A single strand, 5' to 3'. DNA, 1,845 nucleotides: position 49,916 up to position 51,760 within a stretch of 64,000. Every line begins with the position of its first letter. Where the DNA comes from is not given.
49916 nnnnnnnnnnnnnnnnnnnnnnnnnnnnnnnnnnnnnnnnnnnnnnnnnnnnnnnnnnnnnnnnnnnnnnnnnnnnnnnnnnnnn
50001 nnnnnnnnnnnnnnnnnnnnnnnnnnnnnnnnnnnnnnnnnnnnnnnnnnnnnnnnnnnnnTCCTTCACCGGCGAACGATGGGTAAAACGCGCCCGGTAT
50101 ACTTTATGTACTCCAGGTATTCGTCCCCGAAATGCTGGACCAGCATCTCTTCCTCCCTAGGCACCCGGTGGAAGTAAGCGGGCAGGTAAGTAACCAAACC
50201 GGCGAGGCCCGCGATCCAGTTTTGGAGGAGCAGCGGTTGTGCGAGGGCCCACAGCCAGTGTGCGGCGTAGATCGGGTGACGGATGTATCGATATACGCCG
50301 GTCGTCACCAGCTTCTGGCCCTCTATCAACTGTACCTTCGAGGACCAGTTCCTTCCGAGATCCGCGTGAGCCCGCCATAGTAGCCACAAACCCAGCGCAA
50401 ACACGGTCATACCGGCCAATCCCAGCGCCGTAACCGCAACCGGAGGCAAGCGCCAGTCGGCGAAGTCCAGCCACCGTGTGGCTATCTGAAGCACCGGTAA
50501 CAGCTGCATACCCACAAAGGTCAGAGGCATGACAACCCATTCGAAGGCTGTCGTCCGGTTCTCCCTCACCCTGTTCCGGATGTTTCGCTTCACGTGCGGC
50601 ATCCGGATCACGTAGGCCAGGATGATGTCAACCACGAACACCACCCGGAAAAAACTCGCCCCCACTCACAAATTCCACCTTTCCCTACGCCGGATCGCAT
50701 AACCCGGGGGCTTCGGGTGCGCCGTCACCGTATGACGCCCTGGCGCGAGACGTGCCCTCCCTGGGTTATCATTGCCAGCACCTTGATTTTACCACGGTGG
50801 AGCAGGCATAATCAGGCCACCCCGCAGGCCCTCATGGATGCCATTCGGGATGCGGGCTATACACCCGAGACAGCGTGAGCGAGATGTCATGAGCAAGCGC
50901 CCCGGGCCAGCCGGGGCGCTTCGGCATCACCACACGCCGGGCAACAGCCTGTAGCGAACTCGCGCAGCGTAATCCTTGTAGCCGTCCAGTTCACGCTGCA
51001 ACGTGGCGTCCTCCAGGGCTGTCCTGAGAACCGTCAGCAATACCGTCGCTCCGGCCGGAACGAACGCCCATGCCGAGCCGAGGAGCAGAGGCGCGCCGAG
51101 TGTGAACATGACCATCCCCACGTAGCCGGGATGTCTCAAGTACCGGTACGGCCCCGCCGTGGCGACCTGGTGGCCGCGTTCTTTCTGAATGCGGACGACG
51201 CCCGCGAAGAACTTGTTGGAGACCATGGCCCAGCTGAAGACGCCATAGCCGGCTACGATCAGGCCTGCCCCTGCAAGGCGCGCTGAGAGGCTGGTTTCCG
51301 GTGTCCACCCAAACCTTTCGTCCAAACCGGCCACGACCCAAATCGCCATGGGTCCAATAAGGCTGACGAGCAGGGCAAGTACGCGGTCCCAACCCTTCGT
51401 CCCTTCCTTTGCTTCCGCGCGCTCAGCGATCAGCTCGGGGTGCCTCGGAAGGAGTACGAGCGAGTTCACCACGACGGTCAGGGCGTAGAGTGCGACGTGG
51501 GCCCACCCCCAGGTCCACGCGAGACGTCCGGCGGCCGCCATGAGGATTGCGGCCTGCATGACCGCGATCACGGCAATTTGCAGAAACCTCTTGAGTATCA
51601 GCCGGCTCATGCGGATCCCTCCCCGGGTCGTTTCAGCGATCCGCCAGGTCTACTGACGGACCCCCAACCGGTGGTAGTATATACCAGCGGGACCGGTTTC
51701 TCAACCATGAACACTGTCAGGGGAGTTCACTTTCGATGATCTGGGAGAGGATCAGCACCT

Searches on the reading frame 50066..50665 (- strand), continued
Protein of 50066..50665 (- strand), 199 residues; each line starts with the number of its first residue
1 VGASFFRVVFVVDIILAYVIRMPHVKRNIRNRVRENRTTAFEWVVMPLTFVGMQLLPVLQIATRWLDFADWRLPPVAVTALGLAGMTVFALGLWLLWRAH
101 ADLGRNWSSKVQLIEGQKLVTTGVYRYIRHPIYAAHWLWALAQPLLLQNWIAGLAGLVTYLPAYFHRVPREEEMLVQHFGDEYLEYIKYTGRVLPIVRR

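Call 24: search_protein_families(library=pfam, alignment_id=A3, max_evalue=0.00001)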
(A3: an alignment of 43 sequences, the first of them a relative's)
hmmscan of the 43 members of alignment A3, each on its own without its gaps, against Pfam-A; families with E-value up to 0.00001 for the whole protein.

A. member 1, L004:8700-9692:+ (331 aa): 5 families
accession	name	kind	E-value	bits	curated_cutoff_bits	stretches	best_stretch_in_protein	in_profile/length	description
PF00891.24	Methyltransf_2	-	3.2e-16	59.8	22.3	1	159-263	59-163/210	O-methyltransferase domain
PF08100.18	Dimerisation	-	1.9e-09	37.7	25.6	1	22-90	17-92/93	O-methyltransferase dimerisation domain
PF08242.18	Methyltransf_12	-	2.3e-07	31.9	30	1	167-262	1-98/98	Methyltransferase domain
PF13649.12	Methyltransf_25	-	4.7e-06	27.6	27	0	167-260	2-97/97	Methyltransferase domain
PF13489.12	Methyltransf_23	-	5.2e-06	26.7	27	1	154-263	13-115/164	Methyltransferase domain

B. families by the number of members that match (of 43 scanned): 54 families (the first 25 are shown)
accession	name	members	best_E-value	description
PF04165.18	DUF401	7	1.1e-43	Protein of unknown function (DUF401)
PF04191.18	PEMT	3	9.2e-15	Phospholipid methyltransferase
PF01266.30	DAO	2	4e-77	FAD dependent oxidoreductase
PF00122.25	E1-E2_ATPase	2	1.8e-53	E1-E2 ATPase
PF00702.32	Hydrolase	2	1.8e-41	haloacid dehalogenase-like hydrolase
PF04140.19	ICMT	2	2.6e-15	Isoprenylcysteine carboxyl methyltransferase (ICMT) family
PF04542.20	Sigma70_r2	2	4.8e-13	Sigma-70 region 2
PF12831.13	FAD_oxidored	2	3e-07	FAD dependent oxidoreductase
PF20181.5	DUF6544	1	1.9e-81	Family of unknown function (DUF6544)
PF21900.3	DUF6920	1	1.1e-76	Family of unknown function (DUF6920)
PF00009.33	GTP_EFTU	1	2e-62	Elongation factor Tu GTP binding domain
PF00185.30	OTCace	1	2e-60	Aspartate/ornithine carbamoyltransferase, Asp/Orn binding domain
PF02729.26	OTCace_N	1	1.2e-51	Aspartate/ornithine carbamoyltransferase, carbamoyl-P binding domain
PF02163.28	Peptidase_M50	1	1.4e-51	Peptidase family M50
PF12698.13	ABC2_membrane_3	1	1.5e-44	ABC-2 family transporter protein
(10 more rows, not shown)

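Call 51: search_protein_families(library=pfam, proteins=[L045:6605-7219:+, L045:7227-7946:+, L045:8027-9157:+, L045:10714-11550:+, L045:11614-12372:+, L045:12393-13613:-, L010:2371-3069:-, L010:4447-5025:+, L010:1200-2033:+, L013:2434-3246:+], max_evalue=0.001)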
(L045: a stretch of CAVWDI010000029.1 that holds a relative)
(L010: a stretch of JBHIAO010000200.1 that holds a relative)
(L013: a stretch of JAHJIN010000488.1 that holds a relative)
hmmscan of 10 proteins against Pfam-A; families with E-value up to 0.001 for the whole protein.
L045:6605-7219:+ (205 aa): 4 families
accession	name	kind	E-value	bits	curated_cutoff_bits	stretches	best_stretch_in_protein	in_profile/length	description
PF00561.26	Abhydrolase_1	-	2.6e-06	27.7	25.8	1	103-182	159-240/245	alpha/beta hydrolase fold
PF12697.13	Abhydrolase_6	-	6.1e-05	24.2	26.3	1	39-187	87-212/217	Alpha/beta hydrolase family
PF08386.16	Abhydrolase_4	-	0.00011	22.7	21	1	141-200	34-94/103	TAP-like protein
PF06821.19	Ser_hydrolase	-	0.00013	22.4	22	1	125-183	99-156/172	Serine hydrolase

L045:7227-7946:+ (240 aa): 1 family
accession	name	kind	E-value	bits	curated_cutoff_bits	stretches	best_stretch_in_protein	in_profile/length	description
PF08713.17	DNA_alkylation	-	2.2e-14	54.1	21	1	92-229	87-213/213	DNA alkylation repair enzyme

L045:8027-9157:+ (377 aa): 2 families
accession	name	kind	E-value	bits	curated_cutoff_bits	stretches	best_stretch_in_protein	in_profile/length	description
PF04055.27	Radical_SAM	-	1.7e-09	38.5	29.5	1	33-197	3-158/166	Radical SAM superfamily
PF14716.13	HHH_8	-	8.1e-06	26.6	30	1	310-371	13-70/73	Helix-hairpin-helix domain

L045:10714-11550:+ (279 aa): 3 families
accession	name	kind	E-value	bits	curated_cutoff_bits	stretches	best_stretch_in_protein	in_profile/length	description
PF01978.25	TrmB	-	1.1e-21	76.9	25.6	1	10-74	4-67/68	Sugar-specific transcriptional regulator TrmB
PF11495.14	Regulator_TrmB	-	3.1e-10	40.2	22.2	1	107-238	1-121/233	Archaeal transcriptional regulator TrmB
PF21476.4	PF0610-like_N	-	0.00064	20.4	33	0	22-52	8-38/50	PF0610-like, N-terminal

L045:11614-12372:+ (253 aa): 1 family
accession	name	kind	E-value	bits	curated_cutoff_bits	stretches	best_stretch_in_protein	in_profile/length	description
PF01988.24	VIT1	-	3.6e-58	197.3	28.1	1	35-244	1-213/214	VIT family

L045:12393-13613:- (406 aa): 2 families
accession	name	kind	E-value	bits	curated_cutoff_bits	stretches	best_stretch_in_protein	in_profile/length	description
PF07690.21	MFS_1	-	1.8e-39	136.1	33.4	2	13-270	2-258/347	Major Facilitator Superfamily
PF00083.30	Sugar_tr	-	7.9e-08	32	22.3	1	64-187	66-194/452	Sugar (and other) transporter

L010:2371-3069:- (232 aa): 0 families

L010:4447-5025:+ (193 aa): 1 family
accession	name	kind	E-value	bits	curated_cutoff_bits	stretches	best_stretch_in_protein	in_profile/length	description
PF04191.18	PEMT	-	5.2e-11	43.4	25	1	80-174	4-104/105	Phospholipid methyltransferase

L010:1200-2033:+ (278 aa): 4 families
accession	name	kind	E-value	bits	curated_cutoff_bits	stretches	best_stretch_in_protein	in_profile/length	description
PF04072.20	LCM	-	1.4e-19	71.2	22.3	1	173-275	3-109/187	Leucine carboxyl methyltransferase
PF04075.20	F420H2_quin_red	-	3.2e-18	66.6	22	1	33-106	23-99/130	F420H(2)-dependent quinone reductase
PF01243.27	PNPOx_N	-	3.7e-05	24.5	28.1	1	43-137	21-107/120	Pyridoxamine 5'-phosphate oxidase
PF10012.15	DUF2255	-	0.00045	20.9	29.8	1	50-108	25-82/115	Uncharacterized protein conserved in bacteria (DUF2255)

L013:2434-3246:+ (271 aa): 2 families
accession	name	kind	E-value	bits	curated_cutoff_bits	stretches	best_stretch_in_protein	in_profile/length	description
PF01978.25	TrmB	-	2.2e-16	59.9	25.6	1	10-75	3-67/68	Sugar-specific transcriptional regulator TrmB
PF11495.14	Regulator_TrmB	-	4.7e-09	36.3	22.2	1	108-175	1-68/233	Archaeal transcriptional regulator TrmB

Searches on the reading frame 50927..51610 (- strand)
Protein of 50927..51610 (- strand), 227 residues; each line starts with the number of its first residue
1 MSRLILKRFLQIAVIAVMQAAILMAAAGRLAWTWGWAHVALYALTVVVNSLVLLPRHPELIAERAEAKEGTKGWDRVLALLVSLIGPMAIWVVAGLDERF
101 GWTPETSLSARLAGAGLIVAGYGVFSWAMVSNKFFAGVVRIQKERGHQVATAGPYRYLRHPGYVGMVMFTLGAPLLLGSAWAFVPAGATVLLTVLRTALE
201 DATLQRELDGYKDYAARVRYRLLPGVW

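Call 3: search_protein_families(library=pfam, proteins=[window:50927-51610:-], max_evalue=0.01)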
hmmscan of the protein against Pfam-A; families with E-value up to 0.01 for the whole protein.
window:50927-51610:- (227 aa): 3 families
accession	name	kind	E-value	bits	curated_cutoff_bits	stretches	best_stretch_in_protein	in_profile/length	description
PF04140.19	ICMT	-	3.9e-12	46.9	24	1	116-205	3-94/95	Isoprenylcysteine carboxyl methyltransferase (ICMT) family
PF04191.18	PEMT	-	1.1e-11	45.5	25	1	112-206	4-100/105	Phospholipid methyltransferase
PF06966.17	DUF1295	-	0.0089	16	20.4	0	143-200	150-209/235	Protein of unknown function (DUF1295)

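Call 4: search_protein_families(library=ncbifam, proteins=[window:50927-51610:-], max_evalue=0.01)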
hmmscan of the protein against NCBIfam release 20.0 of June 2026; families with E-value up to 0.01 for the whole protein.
window:50927-51610:- (227 aa): 2 families
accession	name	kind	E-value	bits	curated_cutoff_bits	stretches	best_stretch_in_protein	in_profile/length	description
NF040696.1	isopcys_mtase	equivalog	4.4e-09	36.5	160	1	41-225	6-189/190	protein-S-isoprenylcysteine O-methyltransferase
NF045656.1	MeththiolMtaseMddA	equivalog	0.0053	16.1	270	1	141-219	157-234/238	methanethiol S-methyltransferase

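Call 29: find_homologous_proteins(query=window:50927-51610:-, max_evalue=0.00001)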
Query window:50927-51610:- (227 aa): 3872 proteins with E <= 0.00001 among 8000 candidates; the best 120 are listed.
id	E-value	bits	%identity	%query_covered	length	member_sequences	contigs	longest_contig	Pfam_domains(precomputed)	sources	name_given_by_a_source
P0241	9.2e-142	488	100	100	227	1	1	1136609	PF04140.20,PF04191.19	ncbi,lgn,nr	ncbi:MAG: isoprenylcysteine carboxylmethyltransferase family protein [Firmicutes bacterium]|nr:isopr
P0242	3.0e-108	379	83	90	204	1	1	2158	PF04140.20,PF04191.19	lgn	-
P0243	2.8e-98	346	70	100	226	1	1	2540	PF04140.20,PF04191.19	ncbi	-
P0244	3.2e-86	306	62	98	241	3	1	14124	PF04140.20,PF04191.19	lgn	-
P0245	8.5e-85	302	59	100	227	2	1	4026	PF04140.20,PF04191.19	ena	-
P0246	1.1e-83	298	57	100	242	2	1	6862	PF04140.20,PF04191.19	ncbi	-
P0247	2.5e-83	297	59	100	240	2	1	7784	PF04140.20,PF04191.19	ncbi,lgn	-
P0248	5.6e-82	293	58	99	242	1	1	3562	PF04140.20,PF04191.19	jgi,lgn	jgi:protein-S-isoprenylcysteine O-methyltransferase Ste14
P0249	1.2e-81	292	57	100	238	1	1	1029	PF04140.20,PF04191.19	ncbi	-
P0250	1.6e-81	291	58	100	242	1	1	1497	PF04140.20,PF04191.19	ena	-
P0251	4.7e-80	286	57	98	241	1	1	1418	PF04140.20,PF04191.19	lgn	-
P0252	5.5e-80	286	56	100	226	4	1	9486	PF04140.20,PF04191.19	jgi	jgi:protein-S-isoprenylcysteine O-methyltransferase Ste14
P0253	1.3e-79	285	58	98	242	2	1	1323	PF04140.20,PF04191.19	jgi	jgi:protein-S-isoprenylcysteine O-methyltransferase Ste14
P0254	2.0e-79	284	58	100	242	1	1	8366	PF04140.20,PF04191.19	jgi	-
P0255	2.1e-79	284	55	98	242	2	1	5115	PF04140.20,PF04191.19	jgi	jgi:protein-S-isoprenylcysteine O-methyltransferase Ste14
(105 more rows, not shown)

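Call 31: find_encoding_contigs(protein=P0244, flank=10000, max_places=3)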
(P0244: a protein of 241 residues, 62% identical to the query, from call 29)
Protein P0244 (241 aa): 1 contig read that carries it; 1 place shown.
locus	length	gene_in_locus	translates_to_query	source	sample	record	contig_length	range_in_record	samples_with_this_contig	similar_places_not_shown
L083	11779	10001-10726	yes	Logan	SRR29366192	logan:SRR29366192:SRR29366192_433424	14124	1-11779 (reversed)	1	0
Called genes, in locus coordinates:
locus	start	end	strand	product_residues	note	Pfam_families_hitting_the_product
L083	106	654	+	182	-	-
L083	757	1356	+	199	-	PF01323:DSBA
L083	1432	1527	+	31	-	-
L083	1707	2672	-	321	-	PF00989:PAS, PF08448:PAS_4, PF13188:PAS_8, PF13426:PAS_9, PF08447:PAS_3 (weak), PF00989:PAS (weak), PF08448:PAS_4, PF13426:PAS_9, +1 more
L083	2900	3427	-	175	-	-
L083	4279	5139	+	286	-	PF01988:VIT1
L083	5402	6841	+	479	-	PF05369:MtmB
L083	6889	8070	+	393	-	PF02746:MR_MLE_N, PF13378:MR_MLE_C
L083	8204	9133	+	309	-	PF00296:Bac_luciferase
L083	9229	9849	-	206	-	PF06283:ThuA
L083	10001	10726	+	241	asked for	PF04140:ICMT, PF04191:PEMT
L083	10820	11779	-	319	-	?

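Call 32: find_encoding_contigs(protein=P0243, flank=10000, max_places=3)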
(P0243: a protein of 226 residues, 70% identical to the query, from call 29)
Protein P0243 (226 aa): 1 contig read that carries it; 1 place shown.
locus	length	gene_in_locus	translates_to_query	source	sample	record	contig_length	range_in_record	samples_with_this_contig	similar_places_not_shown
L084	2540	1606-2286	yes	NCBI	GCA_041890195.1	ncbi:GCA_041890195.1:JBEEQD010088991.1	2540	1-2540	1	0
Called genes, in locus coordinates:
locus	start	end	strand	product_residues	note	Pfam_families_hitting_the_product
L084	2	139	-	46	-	?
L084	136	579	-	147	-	-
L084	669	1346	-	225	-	PF04542:Sigma70_r2, PF08281:Sigma70_r4_2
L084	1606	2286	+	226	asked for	PF04140:ICMT, PF04191:PEMT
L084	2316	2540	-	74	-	?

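Call 33: find_encoding_contigs(protein=P0242, flank=10000, max_places=3)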
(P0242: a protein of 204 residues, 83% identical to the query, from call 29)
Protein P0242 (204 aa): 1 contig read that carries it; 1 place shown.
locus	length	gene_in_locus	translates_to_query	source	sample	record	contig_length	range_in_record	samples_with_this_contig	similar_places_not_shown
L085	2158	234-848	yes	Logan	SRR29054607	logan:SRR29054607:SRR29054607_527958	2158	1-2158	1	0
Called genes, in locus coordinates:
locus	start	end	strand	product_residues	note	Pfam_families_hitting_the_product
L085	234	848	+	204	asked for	PF04191:PEMT, PF04140:ICMT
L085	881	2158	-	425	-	?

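Call 45: search_protein_families(library=pfam, proteins=[L085:881-2158:-, L083:10820-11779:-], max_evalue=0.01)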
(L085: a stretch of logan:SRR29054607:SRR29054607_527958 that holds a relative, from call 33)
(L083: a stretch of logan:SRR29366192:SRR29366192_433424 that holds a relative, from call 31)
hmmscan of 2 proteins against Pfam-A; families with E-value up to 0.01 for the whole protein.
L085:881-2158:- (425 aa): 3 families
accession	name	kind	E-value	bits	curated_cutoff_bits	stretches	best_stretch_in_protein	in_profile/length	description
PF14559.12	TPR_19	-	1.3e-08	35.4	25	2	185-242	4-62/68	Tetratricopeptide repeat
PF13432.12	TPR_16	-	5.6e-06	27.1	32.7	1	176-232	1-57/65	Tetratricopeptide repeat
PF13428.12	TPR_14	-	0.00036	21.4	23.5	1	174-213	3-42/44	Tetratricopeptide repeat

L083:10820-11779:- (319 aa): 1 family
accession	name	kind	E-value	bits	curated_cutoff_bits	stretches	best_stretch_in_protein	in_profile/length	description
PF08532.16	Glyco_hydro_42M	-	1.8e-07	31.3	25.8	1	36-208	39-194/207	Beta-galactosidase trimerisation domain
